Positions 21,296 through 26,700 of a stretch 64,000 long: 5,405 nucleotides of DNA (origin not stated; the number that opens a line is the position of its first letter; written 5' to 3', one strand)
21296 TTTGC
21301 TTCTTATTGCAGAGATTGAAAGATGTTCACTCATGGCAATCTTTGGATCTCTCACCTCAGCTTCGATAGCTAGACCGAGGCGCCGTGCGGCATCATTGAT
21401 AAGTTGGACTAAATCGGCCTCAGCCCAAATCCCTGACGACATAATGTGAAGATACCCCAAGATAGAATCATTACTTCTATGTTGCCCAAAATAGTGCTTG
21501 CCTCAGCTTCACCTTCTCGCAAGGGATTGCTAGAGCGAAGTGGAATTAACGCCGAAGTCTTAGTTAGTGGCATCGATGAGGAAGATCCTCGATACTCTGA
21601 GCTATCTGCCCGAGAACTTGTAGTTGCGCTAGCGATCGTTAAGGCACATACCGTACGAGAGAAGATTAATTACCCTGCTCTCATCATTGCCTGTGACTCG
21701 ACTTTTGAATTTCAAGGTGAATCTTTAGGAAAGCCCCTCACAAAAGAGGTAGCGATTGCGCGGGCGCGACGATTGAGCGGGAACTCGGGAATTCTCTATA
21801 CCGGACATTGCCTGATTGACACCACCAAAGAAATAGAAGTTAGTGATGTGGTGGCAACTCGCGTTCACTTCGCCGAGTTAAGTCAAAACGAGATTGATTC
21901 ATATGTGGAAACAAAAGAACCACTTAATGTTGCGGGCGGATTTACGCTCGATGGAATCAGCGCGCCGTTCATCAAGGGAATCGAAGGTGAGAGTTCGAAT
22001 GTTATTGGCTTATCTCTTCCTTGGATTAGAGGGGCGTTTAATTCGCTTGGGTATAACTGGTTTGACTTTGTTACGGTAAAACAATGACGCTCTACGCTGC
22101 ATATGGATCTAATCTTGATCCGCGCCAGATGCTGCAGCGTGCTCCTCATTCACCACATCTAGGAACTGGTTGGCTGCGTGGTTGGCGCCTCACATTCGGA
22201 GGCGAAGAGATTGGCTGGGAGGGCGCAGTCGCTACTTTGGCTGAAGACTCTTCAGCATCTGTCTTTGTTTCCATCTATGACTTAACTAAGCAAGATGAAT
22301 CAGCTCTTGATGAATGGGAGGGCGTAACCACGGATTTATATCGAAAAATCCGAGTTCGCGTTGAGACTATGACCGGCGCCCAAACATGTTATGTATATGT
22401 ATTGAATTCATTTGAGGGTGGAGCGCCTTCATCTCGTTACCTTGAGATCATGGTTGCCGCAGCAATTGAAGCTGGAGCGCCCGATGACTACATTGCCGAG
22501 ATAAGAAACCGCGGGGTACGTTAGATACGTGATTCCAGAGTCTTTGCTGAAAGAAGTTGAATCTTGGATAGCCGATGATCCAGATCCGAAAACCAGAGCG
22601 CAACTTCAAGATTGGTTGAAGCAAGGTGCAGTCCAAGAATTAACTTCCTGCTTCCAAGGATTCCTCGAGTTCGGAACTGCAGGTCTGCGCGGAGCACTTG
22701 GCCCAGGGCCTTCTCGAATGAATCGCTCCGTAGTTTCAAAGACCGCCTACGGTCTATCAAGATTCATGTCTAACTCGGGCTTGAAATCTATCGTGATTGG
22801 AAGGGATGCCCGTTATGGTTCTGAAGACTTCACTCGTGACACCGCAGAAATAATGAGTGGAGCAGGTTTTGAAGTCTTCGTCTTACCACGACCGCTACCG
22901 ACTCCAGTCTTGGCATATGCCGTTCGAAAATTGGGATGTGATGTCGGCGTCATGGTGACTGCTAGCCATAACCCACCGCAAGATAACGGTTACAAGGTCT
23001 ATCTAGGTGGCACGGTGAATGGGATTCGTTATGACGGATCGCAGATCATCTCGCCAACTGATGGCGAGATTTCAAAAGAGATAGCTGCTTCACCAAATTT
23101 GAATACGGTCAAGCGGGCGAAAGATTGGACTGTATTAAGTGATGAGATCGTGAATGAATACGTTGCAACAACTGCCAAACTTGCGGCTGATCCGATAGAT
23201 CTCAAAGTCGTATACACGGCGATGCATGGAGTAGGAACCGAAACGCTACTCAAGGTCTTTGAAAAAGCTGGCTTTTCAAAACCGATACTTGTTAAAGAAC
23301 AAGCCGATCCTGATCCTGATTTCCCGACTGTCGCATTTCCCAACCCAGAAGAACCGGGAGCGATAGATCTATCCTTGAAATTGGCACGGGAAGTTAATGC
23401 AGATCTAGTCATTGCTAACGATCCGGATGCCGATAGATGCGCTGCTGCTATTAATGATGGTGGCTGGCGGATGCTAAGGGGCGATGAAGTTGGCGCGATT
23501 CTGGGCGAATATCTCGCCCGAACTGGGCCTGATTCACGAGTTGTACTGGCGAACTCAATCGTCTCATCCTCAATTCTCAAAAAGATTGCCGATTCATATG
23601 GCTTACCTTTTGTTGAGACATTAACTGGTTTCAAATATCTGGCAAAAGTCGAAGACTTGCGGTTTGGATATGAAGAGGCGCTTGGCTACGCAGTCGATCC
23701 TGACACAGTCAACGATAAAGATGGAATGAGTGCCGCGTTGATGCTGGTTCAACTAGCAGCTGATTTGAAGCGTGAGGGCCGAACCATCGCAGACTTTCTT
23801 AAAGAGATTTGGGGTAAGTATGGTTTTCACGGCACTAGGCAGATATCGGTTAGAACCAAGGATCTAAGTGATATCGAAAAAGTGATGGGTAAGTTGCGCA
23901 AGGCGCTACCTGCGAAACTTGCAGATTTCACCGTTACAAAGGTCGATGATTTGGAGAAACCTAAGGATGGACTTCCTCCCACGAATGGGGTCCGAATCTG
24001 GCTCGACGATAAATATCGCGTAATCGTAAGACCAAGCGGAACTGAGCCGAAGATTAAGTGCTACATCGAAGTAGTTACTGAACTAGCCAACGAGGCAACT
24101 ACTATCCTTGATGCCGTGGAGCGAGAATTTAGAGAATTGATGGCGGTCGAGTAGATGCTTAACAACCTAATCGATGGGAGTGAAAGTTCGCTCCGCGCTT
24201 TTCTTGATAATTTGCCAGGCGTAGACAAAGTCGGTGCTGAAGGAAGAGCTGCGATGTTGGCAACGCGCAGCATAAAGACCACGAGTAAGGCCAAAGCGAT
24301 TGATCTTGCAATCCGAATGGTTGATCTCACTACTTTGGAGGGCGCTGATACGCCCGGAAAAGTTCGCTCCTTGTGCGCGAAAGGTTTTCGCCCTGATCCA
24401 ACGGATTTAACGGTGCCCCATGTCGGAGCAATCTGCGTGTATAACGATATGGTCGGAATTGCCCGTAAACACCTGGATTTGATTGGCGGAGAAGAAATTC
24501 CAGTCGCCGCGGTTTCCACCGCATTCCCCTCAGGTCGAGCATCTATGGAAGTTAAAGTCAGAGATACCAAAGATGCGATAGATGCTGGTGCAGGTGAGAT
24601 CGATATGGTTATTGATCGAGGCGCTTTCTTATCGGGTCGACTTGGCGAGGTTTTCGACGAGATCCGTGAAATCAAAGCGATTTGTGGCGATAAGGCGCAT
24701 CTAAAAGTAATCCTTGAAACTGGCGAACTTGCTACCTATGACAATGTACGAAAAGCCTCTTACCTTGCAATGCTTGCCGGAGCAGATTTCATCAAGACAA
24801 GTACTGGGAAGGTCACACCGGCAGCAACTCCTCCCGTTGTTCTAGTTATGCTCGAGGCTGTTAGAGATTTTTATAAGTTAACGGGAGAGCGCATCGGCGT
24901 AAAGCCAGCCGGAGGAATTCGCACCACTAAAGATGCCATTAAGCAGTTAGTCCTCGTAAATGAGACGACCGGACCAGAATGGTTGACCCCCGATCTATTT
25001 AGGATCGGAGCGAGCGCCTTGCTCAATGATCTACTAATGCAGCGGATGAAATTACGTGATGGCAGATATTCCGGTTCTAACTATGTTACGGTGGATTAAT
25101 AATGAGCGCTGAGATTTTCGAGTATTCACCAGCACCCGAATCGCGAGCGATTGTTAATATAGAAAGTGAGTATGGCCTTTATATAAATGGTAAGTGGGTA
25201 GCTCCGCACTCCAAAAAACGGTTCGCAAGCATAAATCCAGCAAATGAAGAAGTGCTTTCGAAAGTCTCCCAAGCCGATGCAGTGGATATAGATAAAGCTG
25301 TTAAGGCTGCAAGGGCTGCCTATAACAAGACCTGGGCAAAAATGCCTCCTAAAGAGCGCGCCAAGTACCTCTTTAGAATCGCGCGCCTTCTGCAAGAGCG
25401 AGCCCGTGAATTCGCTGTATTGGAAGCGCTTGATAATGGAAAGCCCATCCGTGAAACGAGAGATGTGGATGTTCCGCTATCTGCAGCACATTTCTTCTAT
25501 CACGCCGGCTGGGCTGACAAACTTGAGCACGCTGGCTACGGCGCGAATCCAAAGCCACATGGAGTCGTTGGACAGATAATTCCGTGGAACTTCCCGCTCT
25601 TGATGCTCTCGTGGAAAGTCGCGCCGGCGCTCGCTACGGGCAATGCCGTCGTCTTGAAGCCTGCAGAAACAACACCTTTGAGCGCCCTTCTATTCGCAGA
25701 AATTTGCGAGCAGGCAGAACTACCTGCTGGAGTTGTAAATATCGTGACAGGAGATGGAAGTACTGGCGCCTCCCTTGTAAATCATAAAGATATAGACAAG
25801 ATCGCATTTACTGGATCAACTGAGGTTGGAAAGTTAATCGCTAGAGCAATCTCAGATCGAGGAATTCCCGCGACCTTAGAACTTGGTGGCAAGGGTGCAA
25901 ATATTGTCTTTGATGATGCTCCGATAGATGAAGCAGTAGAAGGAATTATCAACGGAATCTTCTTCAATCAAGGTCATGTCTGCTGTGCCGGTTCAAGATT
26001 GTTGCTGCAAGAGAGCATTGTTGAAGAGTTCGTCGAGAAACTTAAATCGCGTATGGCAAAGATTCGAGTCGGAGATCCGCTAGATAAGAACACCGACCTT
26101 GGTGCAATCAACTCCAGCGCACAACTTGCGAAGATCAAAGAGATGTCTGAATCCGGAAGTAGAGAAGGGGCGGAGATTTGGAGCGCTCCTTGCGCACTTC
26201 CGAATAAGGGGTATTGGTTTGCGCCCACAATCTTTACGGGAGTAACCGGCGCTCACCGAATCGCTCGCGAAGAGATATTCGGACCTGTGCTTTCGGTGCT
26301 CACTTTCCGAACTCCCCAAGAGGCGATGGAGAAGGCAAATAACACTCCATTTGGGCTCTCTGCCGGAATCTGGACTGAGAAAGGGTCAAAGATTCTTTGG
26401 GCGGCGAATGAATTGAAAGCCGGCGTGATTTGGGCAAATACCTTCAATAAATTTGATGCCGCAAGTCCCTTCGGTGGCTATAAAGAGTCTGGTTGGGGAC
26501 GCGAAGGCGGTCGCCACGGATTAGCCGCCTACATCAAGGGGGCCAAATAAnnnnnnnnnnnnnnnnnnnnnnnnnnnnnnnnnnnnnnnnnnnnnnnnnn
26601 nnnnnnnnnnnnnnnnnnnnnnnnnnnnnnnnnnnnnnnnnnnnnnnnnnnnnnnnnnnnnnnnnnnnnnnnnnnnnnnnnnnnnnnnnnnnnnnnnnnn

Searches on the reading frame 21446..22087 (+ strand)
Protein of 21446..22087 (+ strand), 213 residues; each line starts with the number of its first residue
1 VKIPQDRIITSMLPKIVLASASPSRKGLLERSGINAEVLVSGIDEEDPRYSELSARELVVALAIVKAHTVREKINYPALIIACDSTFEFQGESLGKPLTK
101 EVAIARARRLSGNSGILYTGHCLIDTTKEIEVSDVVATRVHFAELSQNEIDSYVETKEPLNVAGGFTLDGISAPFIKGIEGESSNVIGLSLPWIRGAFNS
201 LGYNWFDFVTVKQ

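Call 34: search_protein_families(library=pfam, proteins=[window:21446-22087:+], max_evalue=0.001)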
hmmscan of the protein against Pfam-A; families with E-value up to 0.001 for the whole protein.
window:21446-22087:+ (213 aa): 1 family
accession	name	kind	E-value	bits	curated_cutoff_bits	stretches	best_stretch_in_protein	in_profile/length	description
PF02545.19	Maf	-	1.2e-48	165.7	27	1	15-196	1-182/187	Maf-like protein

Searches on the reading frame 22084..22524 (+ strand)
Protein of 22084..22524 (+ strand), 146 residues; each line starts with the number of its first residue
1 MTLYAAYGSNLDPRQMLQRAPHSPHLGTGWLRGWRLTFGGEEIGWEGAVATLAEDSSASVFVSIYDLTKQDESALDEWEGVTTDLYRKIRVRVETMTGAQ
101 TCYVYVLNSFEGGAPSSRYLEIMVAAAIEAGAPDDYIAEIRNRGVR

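Call 34: search_protein_families(library=pfam, proteins=[window:22084-22524:+], max_evalue=0.001)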
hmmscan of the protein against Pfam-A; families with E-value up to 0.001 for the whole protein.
window:22084-22524:+ (146 aa): 2 families
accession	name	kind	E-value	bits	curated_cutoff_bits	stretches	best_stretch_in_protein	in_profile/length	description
PF13772.11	AIG2_2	-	1.4e-22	80.3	27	1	59-139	1-82/83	AIG2-like family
PF06094.17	GGACT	-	3.6e-11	44.1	22.8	1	5-109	2-104/120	Gamma-glutamyl cyclotransferase, AIG2-like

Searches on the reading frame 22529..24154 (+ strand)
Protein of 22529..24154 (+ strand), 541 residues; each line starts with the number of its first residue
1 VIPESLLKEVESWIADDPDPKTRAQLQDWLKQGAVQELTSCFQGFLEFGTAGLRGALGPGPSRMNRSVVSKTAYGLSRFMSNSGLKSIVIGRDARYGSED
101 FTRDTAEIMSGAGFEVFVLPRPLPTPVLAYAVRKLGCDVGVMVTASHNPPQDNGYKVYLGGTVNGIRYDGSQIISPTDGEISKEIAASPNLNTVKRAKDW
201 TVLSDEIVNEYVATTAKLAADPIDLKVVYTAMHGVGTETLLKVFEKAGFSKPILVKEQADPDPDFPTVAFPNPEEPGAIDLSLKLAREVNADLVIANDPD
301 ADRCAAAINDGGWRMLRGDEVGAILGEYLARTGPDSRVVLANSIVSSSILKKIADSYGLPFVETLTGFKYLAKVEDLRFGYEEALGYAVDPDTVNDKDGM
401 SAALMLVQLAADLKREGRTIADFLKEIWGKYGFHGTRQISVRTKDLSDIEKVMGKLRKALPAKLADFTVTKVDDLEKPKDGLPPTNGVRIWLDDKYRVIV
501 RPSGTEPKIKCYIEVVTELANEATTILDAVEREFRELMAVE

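Call 33: search_protein_families(library=ncbifam, proteins=[window:22529-24154:+], max_evalue=1e-10)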
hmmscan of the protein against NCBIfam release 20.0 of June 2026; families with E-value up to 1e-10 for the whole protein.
window:22529-24154:+ (541 aa): 7 families
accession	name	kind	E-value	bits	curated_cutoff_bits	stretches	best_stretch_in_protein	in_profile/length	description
TIGR03990.1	Arch_GlmM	equivalog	4.1e-53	180.8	439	1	48-526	4-436/444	phosphoglucosamine mutase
TIGR01455.1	glmM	equivalog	4.2e-35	121.3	447.55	1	48-427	1-364/442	phosphoglucosamine mutase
NF046027.1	PhglucPhmanMutPgmG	equivalog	5.8e-24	84.6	600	1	77-362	36-301/460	phosphoglucomutase/phosphomannomutase PgmG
NF005737.0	PRK07564.1-1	equivalog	3.1e-23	82.2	378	1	82-516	47-502/543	alpha-D-glucose phosphate-specific phosphoglucomutase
NF007088.0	PRK09542.1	equivalog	1.1e-22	80.7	618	1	61-518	22-439/456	phosphomannomutase/phosphoglucomutase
TIGR01132.1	pgm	equivalog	4.1e-16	58.5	778.05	0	290-518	297-526/546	phosphoglucomutase (alpha-D-glucose-1,6-bisphosphate-dependent)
NF011943.0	PRK15414.1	subfamily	6e-13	48.6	801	1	85-371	38-314/456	phosphomannomutase CpsG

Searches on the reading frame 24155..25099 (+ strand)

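Call 33: search_protein_families(library=ncbifam, proteins=[window:24155-25099:+], max_evalue=1e-10)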
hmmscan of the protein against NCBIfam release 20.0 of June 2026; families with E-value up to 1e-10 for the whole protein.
window:24155-25099:+ (314 aa): 1 family
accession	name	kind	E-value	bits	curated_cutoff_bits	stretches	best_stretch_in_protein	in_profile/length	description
TIGR00126.1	deoC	equivalog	1.5e-49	168.3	117.3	1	53-275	3-204/211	deoxyribose-phosphate aldolase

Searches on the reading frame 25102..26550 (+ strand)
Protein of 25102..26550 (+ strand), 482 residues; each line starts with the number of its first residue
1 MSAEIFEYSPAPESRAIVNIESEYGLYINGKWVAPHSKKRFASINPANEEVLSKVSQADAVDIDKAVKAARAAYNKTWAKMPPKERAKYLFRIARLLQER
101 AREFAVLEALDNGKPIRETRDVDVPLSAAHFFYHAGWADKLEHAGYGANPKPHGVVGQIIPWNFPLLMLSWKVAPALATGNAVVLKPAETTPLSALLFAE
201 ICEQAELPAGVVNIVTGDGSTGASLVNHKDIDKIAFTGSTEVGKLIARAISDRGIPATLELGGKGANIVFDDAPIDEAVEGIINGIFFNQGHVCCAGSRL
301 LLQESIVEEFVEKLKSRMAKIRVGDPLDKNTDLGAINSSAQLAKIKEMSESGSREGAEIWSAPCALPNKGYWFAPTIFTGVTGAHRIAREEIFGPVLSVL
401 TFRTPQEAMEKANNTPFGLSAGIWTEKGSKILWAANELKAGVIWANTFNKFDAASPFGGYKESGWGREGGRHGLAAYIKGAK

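Call 7: search_protein_families(library=pfam, proteins=[window:25102-26550:+])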
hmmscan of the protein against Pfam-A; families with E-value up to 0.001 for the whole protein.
window:25102-26550:+ (482 aa): 1 family
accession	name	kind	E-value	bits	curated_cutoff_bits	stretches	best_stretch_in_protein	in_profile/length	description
PF00171.27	Aldedh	-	6.1e-164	546.4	23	1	32-478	1-456/461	Aldehyde dehydrogenase family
